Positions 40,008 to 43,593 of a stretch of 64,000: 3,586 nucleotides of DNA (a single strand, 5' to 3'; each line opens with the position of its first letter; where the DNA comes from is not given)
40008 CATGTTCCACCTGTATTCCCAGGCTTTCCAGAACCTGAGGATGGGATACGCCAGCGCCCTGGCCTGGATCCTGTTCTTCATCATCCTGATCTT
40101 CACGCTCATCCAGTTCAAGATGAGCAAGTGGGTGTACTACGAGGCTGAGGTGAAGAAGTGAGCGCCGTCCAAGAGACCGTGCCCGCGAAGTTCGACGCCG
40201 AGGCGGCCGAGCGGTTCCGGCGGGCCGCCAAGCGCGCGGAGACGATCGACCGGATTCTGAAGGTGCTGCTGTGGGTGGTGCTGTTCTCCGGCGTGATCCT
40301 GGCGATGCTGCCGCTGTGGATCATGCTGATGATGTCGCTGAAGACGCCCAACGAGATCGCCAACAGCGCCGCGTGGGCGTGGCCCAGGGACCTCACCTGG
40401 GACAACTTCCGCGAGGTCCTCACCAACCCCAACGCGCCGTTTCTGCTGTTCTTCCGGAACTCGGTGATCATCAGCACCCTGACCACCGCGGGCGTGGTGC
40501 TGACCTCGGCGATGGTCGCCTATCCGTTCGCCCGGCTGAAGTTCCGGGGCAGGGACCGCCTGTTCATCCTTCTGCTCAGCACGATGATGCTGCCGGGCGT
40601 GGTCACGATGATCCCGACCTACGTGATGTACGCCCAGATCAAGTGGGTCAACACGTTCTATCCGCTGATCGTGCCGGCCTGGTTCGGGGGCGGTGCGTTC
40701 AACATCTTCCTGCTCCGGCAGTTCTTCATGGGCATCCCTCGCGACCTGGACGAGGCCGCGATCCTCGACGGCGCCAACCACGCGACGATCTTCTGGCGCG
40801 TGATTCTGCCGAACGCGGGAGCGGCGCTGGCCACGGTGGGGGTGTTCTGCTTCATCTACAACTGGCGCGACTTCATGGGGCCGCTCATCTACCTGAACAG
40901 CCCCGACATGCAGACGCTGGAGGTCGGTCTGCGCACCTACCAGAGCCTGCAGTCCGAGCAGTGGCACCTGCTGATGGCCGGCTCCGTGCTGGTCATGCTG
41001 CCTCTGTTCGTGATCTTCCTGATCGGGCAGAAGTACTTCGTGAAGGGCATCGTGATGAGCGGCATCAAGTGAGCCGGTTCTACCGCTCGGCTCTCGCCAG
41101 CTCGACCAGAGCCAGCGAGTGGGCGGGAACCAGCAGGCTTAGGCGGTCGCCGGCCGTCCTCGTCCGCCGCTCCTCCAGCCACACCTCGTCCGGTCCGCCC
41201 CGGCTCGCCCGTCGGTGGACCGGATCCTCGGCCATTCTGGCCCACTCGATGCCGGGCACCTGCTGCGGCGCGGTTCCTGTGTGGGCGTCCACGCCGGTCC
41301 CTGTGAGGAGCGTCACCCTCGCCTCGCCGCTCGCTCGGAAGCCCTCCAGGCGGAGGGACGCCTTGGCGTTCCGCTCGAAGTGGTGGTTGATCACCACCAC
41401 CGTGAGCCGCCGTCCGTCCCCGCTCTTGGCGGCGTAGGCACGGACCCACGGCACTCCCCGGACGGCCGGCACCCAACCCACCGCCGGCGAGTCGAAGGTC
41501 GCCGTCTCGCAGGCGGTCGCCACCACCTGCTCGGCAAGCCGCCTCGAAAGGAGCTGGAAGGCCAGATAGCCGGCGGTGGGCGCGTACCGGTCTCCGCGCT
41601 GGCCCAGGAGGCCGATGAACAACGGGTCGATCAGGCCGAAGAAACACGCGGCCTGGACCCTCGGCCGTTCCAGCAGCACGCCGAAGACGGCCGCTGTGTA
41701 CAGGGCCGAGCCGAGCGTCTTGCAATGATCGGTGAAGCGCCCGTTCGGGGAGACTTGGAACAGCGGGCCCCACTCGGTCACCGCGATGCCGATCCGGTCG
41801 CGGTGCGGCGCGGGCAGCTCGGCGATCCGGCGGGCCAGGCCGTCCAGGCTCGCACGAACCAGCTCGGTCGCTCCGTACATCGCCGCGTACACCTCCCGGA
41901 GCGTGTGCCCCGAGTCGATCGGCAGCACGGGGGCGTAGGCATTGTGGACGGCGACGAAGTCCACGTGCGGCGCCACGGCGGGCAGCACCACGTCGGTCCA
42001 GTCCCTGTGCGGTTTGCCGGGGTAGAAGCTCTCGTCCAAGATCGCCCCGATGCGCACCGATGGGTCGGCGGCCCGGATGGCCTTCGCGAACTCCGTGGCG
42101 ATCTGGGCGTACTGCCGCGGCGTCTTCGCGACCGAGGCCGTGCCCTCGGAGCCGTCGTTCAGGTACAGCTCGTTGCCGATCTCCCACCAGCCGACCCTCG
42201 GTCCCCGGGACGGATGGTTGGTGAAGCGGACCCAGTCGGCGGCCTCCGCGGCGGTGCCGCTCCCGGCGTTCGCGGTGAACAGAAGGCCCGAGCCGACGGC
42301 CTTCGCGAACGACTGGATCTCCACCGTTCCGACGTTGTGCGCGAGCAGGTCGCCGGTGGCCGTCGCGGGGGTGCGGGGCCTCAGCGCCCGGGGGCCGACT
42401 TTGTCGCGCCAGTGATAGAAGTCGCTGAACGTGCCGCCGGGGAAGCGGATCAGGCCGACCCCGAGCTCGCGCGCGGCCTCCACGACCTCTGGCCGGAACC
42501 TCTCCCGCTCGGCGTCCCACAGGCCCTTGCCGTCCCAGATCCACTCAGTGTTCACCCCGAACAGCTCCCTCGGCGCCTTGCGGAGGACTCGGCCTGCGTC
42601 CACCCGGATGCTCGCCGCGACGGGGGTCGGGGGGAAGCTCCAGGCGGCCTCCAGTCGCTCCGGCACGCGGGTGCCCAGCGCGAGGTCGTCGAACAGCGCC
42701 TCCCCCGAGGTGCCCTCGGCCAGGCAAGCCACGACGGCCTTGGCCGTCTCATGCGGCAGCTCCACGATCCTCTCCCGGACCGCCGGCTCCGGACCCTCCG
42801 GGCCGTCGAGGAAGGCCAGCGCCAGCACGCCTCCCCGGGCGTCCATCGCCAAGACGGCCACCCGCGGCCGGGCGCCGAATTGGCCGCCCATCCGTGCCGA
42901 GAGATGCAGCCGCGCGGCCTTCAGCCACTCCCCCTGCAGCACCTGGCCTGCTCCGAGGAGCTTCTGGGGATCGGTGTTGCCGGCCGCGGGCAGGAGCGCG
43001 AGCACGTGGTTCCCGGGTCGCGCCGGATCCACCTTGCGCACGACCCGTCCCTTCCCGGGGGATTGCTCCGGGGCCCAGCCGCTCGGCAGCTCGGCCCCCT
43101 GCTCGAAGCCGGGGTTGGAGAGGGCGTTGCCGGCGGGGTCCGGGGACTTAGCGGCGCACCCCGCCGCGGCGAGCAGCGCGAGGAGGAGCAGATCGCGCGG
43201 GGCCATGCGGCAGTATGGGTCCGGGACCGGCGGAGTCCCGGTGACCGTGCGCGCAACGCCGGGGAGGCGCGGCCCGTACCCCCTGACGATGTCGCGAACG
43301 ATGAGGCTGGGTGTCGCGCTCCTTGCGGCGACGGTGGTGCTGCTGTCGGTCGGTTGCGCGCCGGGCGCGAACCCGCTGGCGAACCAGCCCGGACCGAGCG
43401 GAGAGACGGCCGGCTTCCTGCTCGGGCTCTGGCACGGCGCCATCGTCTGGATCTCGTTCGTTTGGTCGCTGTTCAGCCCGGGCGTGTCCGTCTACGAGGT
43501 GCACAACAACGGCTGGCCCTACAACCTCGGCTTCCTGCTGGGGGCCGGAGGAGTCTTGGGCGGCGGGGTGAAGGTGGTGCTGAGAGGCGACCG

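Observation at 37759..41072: CUT1-type sugar ABC importer whose solute-binding protein is fused to the MalF-type permease in one 800-aa polypeptide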

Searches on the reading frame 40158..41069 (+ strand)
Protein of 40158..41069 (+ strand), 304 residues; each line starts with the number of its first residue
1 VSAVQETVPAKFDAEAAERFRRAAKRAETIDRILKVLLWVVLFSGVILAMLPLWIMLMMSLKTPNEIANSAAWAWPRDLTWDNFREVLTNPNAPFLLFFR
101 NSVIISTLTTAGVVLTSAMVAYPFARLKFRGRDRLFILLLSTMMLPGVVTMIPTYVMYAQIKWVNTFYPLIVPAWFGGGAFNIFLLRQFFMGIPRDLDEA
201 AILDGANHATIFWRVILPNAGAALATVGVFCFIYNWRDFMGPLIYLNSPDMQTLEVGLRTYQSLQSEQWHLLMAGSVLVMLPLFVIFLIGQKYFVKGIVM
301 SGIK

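Call 3: search_protein_families(library=pfam, proteins=[window:40158-41069:+], max_evalue=0.01)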
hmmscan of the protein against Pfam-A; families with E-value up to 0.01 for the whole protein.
window:40158-41069:+ (304 aa): 1 family
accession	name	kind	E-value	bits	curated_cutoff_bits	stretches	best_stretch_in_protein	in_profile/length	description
PF00528.27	BPD_transp_1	-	1.6e-18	67.5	26.4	1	119-298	7-182/184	Binding-protein-dependent transport system inner membrane component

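Call 4: search_protein_families(library=ncbifam, proteins=[window:40158-41069:+], max_evalue=0.01)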
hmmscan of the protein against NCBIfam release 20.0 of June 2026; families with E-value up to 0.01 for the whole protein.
window:40158-41069:+ (304 aa): 15 families
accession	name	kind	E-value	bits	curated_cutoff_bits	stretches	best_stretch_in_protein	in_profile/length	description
NF008210.0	PRK10973.1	equivalog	4.7e-37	128.2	297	1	32-301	6-279/281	sn-glycerol-3-phosphate ABC transporter permease UgpE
NF008231.0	PRK10998.1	equivalog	3.5e-35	122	261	1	39-304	17-295/296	maltose ABC transporter permease MalG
NF040932.1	ABC_arch_GlcU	equivalog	4e-30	105.4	340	1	36-302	3-268/272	glucose ABC transporter permease GlcU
TIGR01581.1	Mo_ABC_porter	hypoth_equivalog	2.8e-13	49.9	210.3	1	79-288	5-224/225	ABC transporter permease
NF040931.1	ABC_arch_GlcT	equivalog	2.6e-09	37.1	360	1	155-281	127-258/278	glucose ABC transporter permease GlcT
NF011624.0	PRK15050.1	equivalog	5.3e-08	32.3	247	1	192-268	186-261/297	2-aminoethylphosphonate ABC transporter permease subunit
NF007047.0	PRK09500.1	equivalog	1.4e-07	31.4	326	1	43-238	10-199/257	spermidine/putrescine ABC transporter permease PotC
TIGR02141.1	modB_ABC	equivalog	4e-07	29.9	182.6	1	102-289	3-202/208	molybdate ABC transporter permease subunit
TIGR03226.1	PhnU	equivalog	3e-06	26.9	283.45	1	194-274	206-285/311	2-aminoethylphosphonate ABC transporter permease subunit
TIGR02139.1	permease_CysT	equivalog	8e-06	25.6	246.1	1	77-239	32-204/265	sulfate ABC transporter permease subunit CysT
NF008232.0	PRK10999.1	equivalog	6.3e-05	21.9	392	1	170-240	379-448/520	maltose ABC transporter permease MalF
TIGR00969.1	3a0106s02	subfamily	0.0002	20.9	240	1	79-288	45-265/272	sulfate ABC transporter permease subunit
NF040839.1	tungstate_WtpB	equivalog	0.0031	17.2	340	1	99-235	46-193/251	tungstate ABC transporter permease WtpB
NF008620.0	PRK11602.1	equivalog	0.0052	16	442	1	102-225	69-204/291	sulfate/thiosulfate ABC transporter permease CysW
NF006939.0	PRK09421.1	equivalog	0.0055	16.1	262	0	187-265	113-191/230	molybdate ABC transporter permease subunit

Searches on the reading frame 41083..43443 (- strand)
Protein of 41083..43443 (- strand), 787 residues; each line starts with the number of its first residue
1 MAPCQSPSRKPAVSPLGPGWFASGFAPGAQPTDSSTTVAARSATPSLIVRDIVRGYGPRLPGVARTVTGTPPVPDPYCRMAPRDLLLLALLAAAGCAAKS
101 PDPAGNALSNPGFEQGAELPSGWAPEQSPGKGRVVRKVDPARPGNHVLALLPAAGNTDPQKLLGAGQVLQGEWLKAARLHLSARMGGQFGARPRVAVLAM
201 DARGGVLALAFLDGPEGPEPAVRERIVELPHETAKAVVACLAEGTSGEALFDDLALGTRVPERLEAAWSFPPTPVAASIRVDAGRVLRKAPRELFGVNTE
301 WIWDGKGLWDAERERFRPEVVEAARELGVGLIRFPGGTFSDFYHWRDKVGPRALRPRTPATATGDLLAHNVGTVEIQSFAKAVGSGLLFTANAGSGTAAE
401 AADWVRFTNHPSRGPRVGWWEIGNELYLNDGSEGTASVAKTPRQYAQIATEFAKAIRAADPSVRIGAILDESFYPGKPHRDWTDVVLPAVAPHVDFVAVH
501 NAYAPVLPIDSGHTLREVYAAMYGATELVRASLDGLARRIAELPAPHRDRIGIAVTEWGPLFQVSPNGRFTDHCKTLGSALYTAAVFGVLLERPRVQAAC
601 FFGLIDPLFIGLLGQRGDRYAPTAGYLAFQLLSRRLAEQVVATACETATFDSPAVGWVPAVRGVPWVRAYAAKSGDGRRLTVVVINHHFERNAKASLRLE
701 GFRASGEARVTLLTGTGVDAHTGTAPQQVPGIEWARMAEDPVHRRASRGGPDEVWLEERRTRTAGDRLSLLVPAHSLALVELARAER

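Call 3: search_protein_families(library=pfam, proteins=[window:41083-43443:-], max_evalue=0.01)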
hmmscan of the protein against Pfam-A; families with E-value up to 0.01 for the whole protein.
window:41083-43443:- (787 aa): 1 family
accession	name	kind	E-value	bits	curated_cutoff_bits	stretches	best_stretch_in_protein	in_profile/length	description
PF06964.18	Alpha-L-AF_C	-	0.00047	20.8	27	1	557-729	2-142/165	Alpha-L-arabinofuranosidase C-terminal domain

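Call 4: search_protein_families(library=ncbifam, proteins=[window:41083-43443:-], max_evalue=0.01)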
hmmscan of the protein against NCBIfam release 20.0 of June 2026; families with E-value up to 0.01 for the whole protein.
window:41083-43443:- (787 aa): 1 family
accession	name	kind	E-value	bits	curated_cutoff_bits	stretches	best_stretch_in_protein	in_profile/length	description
NF051901.1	ArabsyFurArfAAgro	equivalog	1.4e-30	106.7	625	2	310-503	43-244/502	arabinosylfuranosidase ArfA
